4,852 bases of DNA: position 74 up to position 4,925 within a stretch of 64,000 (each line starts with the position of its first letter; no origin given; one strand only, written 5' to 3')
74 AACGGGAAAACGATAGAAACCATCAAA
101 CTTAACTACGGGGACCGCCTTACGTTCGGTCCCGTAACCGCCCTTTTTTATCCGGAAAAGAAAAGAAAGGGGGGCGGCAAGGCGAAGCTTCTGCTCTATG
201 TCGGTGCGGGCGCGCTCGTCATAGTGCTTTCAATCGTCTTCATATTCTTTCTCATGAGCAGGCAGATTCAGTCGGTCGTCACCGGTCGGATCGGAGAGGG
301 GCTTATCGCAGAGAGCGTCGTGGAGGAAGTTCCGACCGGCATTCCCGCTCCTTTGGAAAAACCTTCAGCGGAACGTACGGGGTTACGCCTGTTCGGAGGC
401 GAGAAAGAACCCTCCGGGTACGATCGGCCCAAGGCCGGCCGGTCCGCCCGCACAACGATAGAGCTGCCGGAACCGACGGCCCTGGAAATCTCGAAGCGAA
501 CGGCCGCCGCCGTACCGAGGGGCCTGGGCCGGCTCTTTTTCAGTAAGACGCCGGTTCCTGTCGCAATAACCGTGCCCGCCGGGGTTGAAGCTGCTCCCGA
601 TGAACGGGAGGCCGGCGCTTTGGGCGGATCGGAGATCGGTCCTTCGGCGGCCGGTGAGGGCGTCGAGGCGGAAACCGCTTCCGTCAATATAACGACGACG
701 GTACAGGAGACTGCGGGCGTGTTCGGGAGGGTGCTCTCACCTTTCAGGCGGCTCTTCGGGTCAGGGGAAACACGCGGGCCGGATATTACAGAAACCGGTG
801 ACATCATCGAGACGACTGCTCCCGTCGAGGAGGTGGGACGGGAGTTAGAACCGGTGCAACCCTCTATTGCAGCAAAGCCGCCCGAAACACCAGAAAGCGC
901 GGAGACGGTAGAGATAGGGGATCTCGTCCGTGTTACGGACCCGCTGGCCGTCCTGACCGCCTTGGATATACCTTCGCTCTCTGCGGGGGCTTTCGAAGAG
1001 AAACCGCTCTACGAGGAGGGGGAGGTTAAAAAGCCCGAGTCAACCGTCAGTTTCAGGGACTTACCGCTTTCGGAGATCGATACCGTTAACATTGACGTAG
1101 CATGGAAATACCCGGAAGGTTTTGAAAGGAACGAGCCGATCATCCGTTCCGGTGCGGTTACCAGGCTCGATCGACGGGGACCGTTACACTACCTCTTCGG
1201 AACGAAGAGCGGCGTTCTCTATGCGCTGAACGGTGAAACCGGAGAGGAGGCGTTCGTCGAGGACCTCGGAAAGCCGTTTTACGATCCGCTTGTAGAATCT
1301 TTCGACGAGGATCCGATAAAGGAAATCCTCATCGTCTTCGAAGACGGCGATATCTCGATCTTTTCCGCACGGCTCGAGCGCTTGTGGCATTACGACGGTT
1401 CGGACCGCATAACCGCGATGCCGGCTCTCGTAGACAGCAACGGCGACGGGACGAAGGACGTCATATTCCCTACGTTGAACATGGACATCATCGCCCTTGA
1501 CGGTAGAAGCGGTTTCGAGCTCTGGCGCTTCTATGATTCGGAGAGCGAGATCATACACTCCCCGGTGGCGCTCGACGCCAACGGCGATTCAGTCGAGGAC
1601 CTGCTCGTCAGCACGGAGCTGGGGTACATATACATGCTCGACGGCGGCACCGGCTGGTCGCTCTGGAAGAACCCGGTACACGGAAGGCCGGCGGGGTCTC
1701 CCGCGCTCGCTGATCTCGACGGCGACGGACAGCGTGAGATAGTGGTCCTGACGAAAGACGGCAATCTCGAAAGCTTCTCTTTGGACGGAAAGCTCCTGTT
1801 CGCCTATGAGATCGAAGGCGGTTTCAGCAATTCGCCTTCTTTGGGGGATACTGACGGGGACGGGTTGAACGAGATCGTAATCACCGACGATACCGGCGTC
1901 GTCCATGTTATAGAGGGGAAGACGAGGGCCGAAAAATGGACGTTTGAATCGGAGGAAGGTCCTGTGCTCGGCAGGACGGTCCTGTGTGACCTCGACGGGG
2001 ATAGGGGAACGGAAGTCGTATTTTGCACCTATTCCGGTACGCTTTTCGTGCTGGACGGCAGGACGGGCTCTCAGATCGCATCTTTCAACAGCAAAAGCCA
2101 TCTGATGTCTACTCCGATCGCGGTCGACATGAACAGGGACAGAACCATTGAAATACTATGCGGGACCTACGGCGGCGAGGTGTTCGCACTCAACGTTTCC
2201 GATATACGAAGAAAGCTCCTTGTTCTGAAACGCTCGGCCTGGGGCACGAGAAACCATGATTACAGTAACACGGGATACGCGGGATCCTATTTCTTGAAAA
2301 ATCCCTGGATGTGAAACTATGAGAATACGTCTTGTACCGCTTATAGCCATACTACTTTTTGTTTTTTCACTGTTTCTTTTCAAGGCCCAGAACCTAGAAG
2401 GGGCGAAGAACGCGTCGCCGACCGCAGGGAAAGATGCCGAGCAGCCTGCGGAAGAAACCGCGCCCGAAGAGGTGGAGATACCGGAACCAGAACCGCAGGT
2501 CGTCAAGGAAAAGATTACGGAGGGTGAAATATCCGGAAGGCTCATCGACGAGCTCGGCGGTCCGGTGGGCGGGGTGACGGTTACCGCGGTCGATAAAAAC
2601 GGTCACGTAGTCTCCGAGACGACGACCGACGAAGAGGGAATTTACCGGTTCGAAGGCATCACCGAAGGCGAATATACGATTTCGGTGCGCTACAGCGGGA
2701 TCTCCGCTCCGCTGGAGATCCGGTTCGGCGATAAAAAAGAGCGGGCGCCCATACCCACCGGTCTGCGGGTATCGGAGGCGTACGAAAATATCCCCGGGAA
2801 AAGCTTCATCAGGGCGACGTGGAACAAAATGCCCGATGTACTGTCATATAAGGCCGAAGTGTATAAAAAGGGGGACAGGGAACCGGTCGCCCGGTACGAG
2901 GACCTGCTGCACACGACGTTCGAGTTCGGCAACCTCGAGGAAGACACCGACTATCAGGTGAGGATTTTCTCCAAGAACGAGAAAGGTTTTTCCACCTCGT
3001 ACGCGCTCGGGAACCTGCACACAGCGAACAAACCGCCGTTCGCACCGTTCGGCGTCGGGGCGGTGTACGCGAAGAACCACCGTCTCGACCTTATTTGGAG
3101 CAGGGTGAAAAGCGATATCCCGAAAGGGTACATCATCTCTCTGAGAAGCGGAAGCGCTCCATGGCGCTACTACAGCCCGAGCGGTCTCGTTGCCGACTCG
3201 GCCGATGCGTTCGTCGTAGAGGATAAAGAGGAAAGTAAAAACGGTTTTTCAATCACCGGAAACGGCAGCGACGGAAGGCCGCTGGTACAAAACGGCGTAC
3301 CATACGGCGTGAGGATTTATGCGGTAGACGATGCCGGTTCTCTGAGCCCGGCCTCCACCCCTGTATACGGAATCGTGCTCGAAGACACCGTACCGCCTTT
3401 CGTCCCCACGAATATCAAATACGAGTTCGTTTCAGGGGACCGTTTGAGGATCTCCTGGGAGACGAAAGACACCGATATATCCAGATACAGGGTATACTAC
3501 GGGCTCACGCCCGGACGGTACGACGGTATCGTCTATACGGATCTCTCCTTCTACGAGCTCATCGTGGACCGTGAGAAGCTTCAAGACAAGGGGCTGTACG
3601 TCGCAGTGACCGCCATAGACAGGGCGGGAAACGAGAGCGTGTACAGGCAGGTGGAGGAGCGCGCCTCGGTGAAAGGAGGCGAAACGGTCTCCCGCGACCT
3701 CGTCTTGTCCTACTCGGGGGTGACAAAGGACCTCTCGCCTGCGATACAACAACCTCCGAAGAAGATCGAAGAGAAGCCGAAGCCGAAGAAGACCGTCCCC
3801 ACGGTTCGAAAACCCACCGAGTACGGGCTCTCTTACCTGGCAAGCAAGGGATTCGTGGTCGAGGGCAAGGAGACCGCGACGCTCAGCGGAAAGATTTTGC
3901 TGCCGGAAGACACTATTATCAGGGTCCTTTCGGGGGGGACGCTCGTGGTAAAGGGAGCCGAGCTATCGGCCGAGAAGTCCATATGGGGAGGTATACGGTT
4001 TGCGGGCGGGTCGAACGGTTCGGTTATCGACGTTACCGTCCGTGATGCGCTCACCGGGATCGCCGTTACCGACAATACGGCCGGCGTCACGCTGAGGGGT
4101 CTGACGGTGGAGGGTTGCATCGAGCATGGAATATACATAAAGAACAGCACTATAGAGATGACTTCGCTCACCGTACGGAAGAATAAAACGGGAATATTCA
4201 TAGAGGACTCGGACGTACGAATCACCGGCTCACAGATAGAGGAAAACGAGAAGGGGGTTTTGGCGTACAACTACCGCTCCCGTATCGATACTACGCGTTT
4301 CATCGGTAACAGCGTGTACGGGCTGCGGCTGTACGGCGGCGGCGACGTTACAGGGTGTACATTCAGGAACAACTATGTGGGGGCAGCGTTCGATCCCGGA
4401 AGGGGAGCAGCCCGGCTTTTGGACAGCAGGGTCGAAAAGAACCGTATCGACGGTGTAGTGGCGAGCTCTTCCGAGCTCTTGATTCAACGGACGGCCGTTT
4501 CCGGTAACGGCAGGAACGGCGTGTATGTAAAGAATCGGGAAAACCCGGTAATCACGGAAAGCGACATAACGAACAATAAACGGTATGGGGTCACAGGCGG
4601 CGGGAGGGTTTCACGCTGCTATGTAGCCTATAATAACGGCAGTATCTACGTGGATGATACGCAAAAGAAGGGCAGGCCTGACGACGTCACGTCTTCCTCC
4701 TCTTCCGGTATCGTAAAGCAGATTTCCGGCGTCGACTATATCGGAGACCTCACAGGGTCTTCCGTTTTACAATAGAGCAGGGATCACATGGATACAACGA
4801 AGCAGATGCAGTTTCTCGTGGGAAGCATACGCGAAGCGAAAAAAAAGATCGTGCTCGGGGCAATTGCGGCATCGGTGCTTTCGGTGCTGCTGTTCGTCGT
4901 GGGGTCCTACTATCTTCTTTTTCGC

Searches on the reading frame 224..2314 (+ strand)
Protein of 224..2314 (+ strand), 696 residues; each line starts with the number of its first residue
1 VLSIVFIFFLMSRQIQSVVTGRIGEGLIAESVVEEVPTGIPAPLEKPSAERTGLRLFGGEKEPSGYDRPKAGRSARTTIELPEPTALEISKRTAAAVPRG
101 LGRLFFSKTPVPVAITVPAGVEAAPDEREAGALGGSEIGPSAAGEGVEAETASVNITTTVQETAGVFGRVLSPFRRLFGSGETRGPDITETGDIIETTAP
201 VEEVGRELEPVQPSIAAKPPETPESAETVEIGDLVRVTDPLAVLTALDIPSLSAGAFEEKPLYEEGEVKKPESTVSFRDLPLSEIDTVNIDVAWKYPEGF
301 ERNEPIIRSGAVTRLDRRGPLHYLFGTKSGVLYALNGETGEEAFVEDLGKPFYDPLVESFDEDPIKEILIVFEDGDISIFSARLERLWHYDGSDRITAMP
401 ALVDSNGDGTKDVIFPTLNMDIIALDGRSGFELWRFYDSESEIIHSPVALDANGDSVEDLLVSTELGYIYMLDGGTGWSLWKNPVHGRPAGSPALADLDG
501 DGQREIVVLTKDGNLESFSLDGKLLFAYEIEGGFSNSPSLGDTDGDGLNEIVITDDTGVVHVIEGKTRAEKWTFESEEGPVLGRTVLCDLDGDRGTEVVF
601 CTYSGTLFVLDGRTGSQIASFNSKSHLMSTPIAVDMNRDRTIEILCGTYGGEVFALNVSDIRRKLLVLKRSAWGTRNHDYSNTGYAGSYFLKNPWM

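Call 57: search_protein_families(library=pfam, proteins=[window:224-2314:+], max_evalue=0.00001)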
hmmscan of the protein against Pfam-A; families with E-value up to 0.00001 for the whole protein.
window:224-2314:+ (696 aa): 7 families
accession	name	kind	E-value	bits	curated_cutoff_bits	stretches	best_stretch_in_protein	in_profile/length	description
PF13570.13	Beta-prop_ACSF4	-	1.3e-18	68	133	1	383-636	80-313/329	Beta-alanine-activating enzyme, beta-propeller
PF13517.12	FG-GAP_3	-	1.8e-14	54.5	26.9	0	497-553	1-61/61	FG-GAP-like repeat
PF25292.1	Beta-prop_CGLA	-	2.7e-14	53.8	26.8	0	512-583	8-78/316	Lambda-carrageenase beta-propeller domain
PF13360.13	PQQ_2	-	1.2e-12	48.4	27.6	1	467-657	3-176/233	Outer membrane protein assembly factor BamB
PF14783.12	BBS2_Mid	-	5.8e-09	36.5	27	0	369-415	54-98/108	Ciliary BBSome complex subunit 2, middle region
PF01839.29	FG-GAP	-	4e-06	27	22.1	0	536-562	3-36/37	FG-GAP repeat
PF01011.28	PQQ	-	8.2e-06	25.2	26.7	0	563-623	72-142/595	Glucose/ethanol/alcohol dehydrogenase, beta-propeller domain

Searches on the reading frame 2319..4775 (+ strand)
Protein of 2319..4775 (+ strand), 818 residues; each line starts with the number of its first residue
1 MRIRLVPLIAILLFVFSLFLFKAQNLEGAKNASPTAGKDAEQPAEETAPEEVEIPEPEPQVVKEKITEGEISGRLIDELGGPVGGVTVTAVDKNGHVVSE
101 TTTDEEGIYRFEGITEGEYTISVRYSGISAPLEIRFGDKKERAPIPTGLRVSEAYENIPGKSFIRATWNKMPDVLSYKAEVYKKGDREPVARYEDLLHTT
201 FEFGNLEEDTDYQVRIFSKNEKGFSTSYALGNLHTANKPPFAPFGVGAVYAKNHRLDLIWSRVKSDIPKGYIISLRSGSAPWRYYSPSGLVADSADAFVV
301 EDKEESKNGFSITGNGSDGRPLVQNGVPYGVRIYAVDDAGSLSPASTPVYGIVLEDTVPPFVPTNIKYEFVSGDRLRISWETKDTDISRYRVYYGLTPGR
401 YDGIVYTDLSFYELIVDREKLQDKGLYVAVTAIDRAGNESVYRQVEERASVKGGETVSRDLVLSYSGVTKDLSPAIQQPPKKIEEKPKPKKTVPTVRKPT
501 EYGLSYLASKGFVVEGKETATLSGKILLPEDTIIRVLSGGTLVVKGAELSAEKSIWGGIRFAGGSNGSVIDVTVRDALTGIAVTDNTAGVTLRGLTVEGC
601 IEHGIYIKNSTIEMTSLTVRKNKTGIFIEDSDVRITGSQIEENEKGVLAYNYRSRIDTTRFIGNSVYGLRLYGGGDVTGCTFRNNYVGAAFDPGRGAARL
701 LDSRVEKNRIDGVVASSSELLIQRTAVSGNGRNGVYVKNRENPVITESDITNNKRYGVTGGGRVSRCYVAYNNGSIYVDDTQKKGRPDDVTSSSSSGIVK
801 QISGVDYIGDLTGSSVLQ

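Call 57: search_protein_families(library=pfam, proteins=[window:2319-4775:+], max_evalue=0.00001)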
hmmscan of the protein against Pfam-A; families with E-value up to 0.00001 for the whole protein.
window:2319-4775:+ (818 aa): 5 families
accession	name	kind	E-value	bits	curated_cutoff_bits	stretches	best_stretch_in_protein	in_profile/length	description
PF13229.12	Beta_helix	-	6.8e-31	107.5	25.9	3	580-718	2-148/158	Right handed beta helix region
PF05048.19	NosD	-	7.7e-19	68.4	23.6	2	511-665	18-173/212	Periplasmic copper-binding protein (NosD)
PF13620.12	CarboxypepD_reg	-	5.9e-13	49.4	32.3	1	71-128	2-59/82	Carboxypeptidase regulatory-like domain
PF00041.27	fn3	-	5.1e-11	43.1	25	0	162-225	15-75/84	Fibronectin type III domain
PF17210.9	SdrD_B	-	2.2e-09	38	29.7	1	82-124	23-65/112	SdrD B-like domain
